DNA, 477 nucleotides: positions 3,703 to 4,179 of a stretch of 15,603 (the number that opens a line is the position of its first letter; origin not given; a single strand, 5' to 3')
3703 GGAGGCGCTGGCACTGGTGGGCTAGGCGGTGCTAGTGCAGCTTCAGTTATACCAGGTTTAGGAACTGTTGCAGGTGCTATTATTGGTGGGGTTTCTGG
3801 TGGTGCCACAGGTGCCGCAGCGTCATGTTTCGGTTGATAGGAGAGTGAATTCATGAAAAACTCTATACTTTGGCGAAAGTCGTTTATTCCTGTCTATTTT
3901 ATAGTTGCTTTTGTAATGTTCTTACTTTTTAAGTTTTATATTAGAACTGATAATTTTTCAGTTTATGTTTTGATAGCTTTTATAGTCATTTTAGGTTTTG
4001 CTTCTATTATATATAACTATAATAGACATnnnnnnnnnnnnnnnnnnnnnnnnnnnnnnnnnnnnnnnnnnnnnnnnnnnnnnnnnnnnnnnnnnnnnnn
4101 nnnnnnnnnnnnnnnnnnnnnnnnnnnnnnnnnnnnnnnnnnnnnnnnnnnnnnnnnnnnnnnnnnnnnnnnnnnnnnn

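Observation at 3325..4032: Secreted glycine-zipper protein plus adjacent 2-TM mini-protein: bacteriocin/immunity-like pair as island cargo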

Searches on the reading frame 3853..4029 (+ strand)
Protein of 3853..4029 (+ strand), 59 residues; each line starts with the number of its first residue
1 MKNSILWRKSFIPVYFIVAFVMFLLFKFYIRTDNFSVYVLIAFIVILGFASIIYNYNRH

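Call 3: search_protein_families(library=pfam, proteins=[window:3853-4029:+], max_evalue=1)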
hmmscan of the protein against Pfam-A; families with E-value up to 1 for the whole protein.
window:3853-4029:+ (59 aa): 1 family
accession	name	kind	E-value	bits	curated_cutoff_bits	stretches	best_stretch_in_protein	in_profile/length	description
PF13398.12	Peptidase_M50B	-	0.12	12.5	26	1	5-52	109-156/201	Peptidase M50B-like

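Call 4: search_protein_families(library=ncbifam, proteins=[window:3853-4029:+], max_evalue=1)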
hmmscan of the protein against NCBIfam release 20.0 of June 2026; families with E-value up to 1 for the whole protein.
window:3853-4029:+ (59 aa): 2 families
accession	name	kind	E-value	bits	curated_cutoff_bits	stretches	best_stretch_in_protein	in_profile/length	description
NF000777.0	PRK00052.3-2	equivalog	0.0028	17.3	558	1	15-58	200-244/310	prolipoprotein diacylglyceryl transferase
TIGR04522.1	EcfS_MSC_0063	hypoth_equivalog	0.21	11.5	60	1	11-56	76-119/152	putative energy coupling factor transporter S component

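Call 12: find_homologous_proteins(query=window:3853-4029:+, max_evalue=0.01)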
Query window:3853-4029:+ (59 aa): 41 proteins with E <= 0.01 among 43 candidates.
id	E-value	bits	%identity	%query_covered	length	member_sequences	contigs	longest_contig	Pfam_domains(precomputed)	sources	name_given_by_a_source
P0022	5.4e-28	113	98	100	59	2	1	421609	-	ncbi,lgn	ncbi:TPA: hypothetical protein ACN9ES_000096 [Staphylococcus aureus]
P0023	1.3e-27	112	98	100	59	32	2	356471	-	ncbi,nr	ncbi:TPA: hypothetical protein ACSCV5_000075 [Staphylococcus aureus]|nr:hypothetical protein [Staphy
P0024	1.7e-26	108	97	100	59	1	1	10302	-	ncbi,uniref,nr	ncbi:hypothetical protein [Staphylococcus aureus]|uniref:hypothetical protein n=1 Tax=Staphylococcus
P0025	2.9e-26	108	92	100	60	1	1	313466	-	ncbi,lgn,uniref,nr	ncbi:hypothetical protein [Staphylococcus coagulans]|uniref:hypothetical protein n=1 Tax=Staphylococ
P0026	4.9e-25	104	97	100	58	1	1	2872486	-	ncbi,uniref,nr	ncbi:hypothetical protein [Staphylococcus aureus]|uniref:hypothetical protein n=1 Tax=Staphylococcus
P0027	5.9e-25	104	100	93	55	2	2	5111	-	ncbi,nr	ncbi:TPA: hypothetical protein ACOGIE_002644, partial [Staphylococcus aureus]|nr:hypothetical protei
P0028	6.5e-25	103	90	100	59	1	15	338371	-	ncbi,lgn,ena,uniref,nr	ncbi:hypothetical protein [Staphylococcus chromogenes]|uniref:hypothetical protein n=1 Tax=Staphyloc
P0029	2.6e-24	102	88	100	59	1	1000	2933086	-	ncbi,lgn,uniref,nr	ncbi:hypothetical protein [Staphylococcus aureus]|uniref:Uncharacterized protein n=1 Tax=Staphylococ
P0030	4.0e-24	101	88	100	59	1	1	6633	-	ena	-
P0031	5.4e-24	101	100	92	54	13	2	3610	-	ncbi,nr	ncbi:hypothetical protein P7853_14175, partial [Staphylococcus aureus]|nr:hypothetical protein [Stap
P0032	6.7e-24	100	88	100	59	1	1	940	-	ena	-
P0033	5.9e-23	97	89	97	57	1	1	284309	-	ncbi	ncbi:TPA: hypothetical protein ACK0YF_000001, partial [Staphylococcus aureus]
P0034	1.2e-22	96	98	86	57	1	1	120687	-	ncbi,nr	ncbi:hypothetical protein P8A08_04885 [Staphylococcus aureus]|nr:hypothetical protein [Staphylococcu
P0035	6.5e-21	91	94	86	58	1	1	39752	-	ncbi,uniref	ncbi:hypothetical protein [Staphylococcus aureus]|uniref:hypothetical protein n=1 Tax=Staphylococcus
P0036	7.6e-21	91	76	100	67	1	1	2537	-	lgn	-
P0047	5.9e-17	79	71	93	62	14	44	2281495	-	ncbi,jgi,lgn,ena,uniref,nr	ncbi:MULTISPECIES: hypothetical protein [Staphylococcus]|uniref:Uncharacterized protein n=1 Tax=Stap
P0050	8.1e-17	78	64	100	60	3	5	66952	-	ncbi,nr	ncbi:TPA: hypothetical protein PP871_001460 [Staphylococcus aureus]|nr:hypothetical protein [Staphyl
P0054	4.5e-16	76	64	100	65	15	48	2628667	-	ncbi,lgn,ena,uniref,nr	ncbi:hypothetical protein ACQ23P_05525 [Staphylococcus cohnii]|uniref:Mobilization protein n=2 Tax=S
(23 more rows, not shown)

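Call 15: find_encoding_contigs(protein=P0029, flank=6000, max_places=8)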
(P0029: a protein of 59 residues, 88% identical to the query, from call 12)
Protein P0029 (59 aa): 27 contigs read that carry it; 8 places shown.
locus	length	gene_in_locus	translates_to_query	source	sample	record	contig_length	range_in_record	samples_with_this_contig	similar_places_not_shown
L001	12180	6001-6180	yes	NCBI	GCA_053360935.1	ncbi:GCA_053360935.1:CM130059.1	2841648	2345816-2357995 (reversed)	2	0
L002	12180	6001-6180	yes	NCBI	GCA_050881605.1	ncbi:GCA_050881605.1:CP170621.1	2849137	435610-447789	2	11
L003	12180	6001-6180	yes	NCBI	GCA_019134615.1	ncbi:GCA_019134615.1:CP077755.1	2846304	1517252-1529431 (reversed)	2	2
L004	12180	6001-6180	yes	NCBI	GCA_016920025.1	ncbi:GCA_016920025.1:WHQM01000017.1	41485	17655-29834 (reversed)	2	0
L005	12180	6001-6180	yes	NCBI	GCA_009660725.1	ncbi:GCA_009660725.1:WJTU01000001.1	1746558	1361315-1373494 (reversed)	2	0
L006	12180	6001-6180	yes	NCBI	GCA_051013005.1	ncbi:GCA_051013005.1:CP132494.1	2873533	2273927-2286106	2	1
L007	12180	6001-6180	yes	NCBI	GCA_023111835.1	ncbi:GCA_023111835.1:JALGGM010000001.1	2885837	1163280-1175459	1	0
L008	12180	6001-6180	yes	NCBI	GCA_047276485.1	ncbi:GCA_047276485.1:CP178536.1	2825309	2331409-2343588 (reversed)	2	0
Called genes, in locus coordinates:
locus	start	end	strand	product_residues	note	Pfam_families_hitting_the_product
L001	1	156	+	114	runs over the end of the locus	-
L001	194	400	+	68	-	-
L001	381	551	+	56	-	-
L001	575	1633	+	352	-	-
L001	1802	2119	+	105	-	PF27666:Encapsidation_CP3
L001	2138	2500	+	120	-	PF00962:A_deaminase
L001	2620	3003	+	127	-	PF11546:CompInhib_SCIN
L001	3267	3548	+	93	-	-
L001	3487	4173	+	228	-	PF08764:Coagulase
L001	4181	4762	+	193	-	-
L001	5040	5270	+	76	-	-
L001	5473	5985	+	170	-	-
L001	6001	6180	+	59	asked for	-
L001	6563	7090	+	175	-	-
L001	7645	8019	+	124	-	PF04439:Adenyl_transf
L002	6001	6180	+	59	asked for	-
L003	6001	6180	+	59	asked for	-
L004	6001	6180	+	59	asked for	-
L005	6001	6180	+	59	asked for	-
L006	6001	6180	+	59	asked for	-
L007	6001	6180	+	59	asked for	-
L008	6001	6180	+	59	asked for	-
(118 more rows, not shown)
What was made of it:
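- The 59-aa variant P0029 that those islands carry is indexed in 1256 assembly blocks (call 15). Neighbouring SaPI cargo (scn, vwb) is host-directed (call 15).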

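Call 26: find_encoding_contigs(protein=P0047, flank=4000, max_places=5)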
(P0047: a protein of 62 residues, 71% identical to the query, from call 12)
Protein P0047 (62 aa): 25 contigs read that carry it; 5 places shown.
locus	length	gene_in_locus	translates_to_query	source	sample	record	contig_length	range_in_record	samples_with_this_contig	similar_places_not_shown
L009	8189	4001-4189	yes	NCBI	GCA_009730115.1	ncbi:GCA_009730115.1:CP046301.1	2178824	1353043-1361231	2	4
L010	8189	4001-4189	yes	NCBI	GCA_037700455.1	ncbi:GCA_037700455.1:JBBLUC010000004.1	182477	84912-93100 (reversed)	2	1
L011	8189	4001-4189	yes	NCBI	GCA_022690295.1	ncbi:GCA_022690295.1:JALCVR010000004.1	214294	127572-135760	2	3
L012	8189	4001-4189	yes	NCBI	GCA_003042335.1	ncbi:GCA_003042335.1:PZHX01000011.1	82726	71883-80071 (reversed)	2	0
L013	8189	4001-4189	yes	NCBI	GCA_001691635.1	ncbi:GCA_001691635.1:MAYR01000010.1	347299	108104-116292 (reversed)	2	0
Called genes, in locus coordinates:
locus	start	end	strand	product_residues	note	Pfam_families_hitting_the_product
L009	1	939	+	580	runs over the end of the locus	PF13667:ThiC-associated, PF01964:ThiC_Rad_SAM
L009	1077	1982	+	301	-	PF00892:EamA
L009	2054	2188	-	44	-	-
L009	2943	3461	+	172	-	PF27443:IsaB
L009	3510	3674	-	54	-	-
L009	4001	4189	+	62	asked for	-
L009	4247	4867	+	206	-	-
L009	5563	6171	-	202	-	PF01944:SpoIIM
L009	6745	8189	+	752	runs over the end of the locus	PF02463:SMC_N (faint), PF03193:RsgA_GTPase (faint), PF13191:AAA_16 (faint), PF13401:AAA_22 (faint), PF13555:AAA_29 (faint), PF20703:nSTAND1 (faint), PF13304:AAA_21 (faint), PF00005:ABC_tran, +1 more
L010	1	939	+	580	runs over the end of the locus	PF13667:ThiC-associated, PF01964:ThiC_Rad_SAM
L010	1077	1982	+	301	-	PF00892:EamA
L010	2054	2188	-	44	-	-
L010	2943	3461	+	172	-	PF27443:IsaB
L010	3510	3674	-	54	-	-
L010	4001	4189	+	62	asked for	-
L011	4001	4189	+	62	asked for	-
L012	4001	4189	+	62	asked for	-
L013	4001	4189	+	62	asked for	-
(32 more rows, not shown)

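Call 27: find_encoding_contigs(protein=P0054, flank=4000, max_places=5)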
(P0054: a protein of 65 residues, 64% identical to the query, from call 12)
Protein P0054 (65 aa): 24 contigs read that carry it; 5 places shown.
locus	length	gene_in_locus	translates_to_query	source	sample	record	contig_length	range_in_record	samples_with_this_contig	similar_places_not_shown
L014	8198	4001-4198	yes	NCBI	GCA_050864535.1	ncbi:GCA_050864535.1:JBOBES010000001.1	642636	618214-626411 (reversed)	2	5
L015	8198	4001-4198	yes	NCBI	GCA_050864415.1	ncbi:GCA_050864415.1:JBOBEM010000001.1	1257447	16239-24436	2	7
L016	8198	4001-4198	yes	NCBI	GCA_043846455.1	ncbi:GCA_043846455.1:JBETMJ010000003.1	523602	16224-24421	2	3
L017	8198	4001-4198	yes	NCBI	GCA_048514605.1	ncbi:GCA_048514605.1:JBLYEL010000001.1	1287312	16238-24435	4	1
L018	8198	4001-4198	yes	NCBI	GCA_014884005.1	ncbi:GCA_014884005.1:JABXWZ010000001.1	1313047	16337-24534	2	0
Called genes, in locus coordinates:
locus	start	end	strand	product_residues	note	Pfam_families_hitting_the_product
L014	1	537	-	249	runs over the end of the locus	PF13353:Fer4_12, PF04055:Radical_SAM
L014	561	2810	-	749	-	PF02901:PFL-like, PF01228:Gly_radical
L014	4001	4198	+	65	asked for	-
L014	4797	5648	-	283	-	PF00551:Formyl_trans_N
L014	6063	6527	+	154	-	PF12844:HTH_19 (faint)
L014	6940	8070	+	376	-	PF04286:DUF445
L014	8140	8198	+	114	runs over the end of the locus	PF06133:Com_YlbF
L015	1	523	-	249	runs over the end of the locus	PF13353:Fer4_12, PF04055:Radical_SAM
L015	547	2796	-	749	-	PF02901:PFL-like, PF01228:Gly_radical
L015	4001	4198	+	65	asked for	-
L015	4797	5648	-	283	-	PF00551:Formyl_trans_N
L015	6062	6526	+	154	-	PF01381:HTH_3 (faint), PF12844:HTH_19 (faint)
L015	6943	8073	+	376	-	PF04286:DUF445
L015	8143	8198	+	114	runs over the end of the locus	PF06133:Com_YlbF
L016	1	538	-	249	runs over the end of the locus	PF13353:Fer4_12, PF04055:Radical_SAM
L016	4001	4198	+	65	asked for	-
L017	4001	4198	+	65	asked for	-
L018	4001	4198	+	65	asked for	-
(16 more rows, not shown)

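Call 46: find_related_loci(query=A3, collection=genome_contigs, flank=3000)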
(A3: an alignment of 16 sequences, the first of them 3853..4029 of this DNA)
Query A3 (59 aa) in genome_contigs; peptide patterns used: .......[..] (x = any residue, [..] = any of these).
104 stretches matched a pattern; 15 encode a relative of the query (tblastn E <= 1e-3); 15 distinct loci.
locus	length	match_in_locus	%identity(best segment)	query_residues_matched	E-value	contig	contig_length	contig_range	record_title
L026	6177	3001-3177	75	1-59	8e-26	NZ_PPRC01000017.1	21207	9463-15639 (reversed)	Staphylococcus petrasii strain CCUG 62727 948f2e78-94e4-442f-adbc-4ba0204be485_c18, whole genome shotgun sequence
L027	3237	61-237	66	1-59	1e-23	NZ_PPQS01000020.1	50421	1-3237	Staphylococcus schweitzeri strain DSM 28300 DSM28300_c24, whole genome shotgun sequence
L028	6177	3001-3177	61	1-59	1e-21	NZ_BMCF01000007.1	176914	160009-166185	Staphylococcus nepalensis strain CCM 7045 sequence07, whole genome shotgun sequence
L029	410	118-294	63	1-59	1e-22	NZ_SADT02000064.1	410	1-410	Mesorhizobium sp. M2E.F.Ca.ET.219.01.1.1 NODE_65_length_410_cov_0.261484, whole genome shotgun sequence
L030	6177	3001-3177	63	1-59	5e-21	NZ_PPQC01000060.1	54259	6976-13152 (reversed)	Staphylococcus cohnii subsp. cohnii strain NCTC 11041 NCTC11041_e2_c89, whole genome shotgun sequence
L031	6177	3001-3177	58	1-59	7e-21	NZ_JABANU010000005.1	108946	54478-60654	Staphylococcus canis strain H16/1A NODE_5, whole genome shotgun sequence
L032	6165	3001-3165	65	1-55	2e-20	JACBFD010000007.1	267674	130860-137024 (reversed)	Staphylococcus sp. GSSP0090 Contig7, whole genome shotgun sequence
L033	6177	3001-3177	59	1-59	2e-20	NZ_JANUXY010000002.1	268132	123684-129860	Staphylococcus americanisciuri strain GRT3 NODE_2_length_268132_cov_293.395226, whole genome shotgun sequence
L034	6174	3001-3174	60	1-58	2e-19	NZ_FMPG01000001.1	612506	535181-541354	Staphylococcus caeli strain 82B, whole genome shotgun sequence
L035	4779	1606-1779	57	1-58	5e-19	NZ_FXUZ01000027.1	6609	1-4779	Staphylococcus cornubiensis strain NW1, whole genome shotgun sequence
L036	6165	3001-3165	71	1-55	8e-17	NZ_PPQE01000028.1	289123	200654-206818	Staphylococcus hominis subsp. hominis strain NCTC 11320 NCTC11320_e2_c58, whole genome shotgun sequence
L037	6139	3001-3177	49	1-59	1e-14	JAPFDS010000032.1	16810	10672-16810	MAG: Bacillales bacterium isolate bin_7_DannyCat k141_14233, whole genome shotgun sequence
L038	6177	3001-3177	58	1-59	3e-13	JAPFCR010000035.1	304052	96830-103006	MAG: Sporosarcina sp. isolate bin_12_DannyCat k141_30096, whole genome shotgun sequence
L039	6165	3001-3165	51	1-55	6e-13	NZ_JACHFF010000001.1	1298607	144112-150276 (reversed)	Jeotgalicoccus coquinae strain DSM 22419 Ga0415359_01, whole genome shotgun sequence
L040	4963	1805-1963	39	3-56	2e-5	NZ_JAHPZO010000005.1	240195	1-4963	Planococcus sp. CP5-4_YE Contig_5, whole genome shotgun sequence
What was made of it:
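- Tried and rejected: I scanned with the 59-aa family instead (call 46).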

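Call 54: search_protein_families(library=padloc, proteins=[window:3853-4029:+], max_evalue=0.1)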
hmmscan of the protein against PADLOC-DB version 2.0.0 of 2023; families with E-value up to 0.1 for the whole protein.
window:3853-4029:+ (59 aa): 0 families

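Call 76: find_encoding_contigs(protein=P0050, flank=4000, max_places=3)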
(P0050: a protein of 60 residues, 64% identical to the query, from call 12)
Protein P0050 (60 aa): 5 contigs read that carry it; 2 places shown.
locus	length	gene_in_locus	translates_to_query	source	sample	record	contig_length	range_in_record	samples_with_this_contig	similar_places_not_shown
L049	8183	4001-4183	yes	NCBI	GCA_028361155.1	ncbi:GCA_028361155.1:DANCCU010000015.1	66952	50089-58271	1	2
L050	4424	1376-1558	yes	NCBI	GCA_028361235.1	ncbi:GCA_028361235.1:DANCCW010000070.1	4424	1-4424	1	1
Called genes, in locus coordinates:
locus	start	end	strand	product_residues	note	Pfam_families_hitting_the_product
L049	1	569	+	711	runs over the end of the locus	PF02463:SMC_N, PF11398:DUF2813, PF13175:AAA_15, PF13476:AAA_23, PF13304:AAA_21 (weak), PF20469:OLD-like_TOPRIM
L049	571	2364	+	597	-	PF00580:UvrD-helicase, PF13245:AAA_19, PF13361:UvrD_C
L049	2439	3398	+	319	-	PF13936:HTH_38 (weak), PF13384:HTH_23 (faint), PF00665:rve, PF13683:rve_3 (weak)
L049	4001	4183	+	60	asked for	-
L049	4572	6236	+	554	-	PF02776:TPP_enzyme_N, PF00205:TPP_enzyme_M, PF02775:TPP_enzyme_C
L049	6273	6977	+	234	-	PF03306:AAL_decarboxy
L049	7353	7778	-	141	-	PF03642:MAP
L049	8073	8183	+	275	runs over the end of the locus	PF05116:S6PP, PF08282:Hydrolase_3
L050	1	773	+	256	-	PF00665:rve, PF13683:rve_3 (weak)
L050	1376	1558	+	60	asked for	-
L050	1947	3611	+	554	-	PF02776:TPP_enzyme_N, PF00205:TPP_enzyme_M, PF02775:TPP_enzyme_C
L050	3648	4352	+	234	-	PF03306:AAL_decarboxy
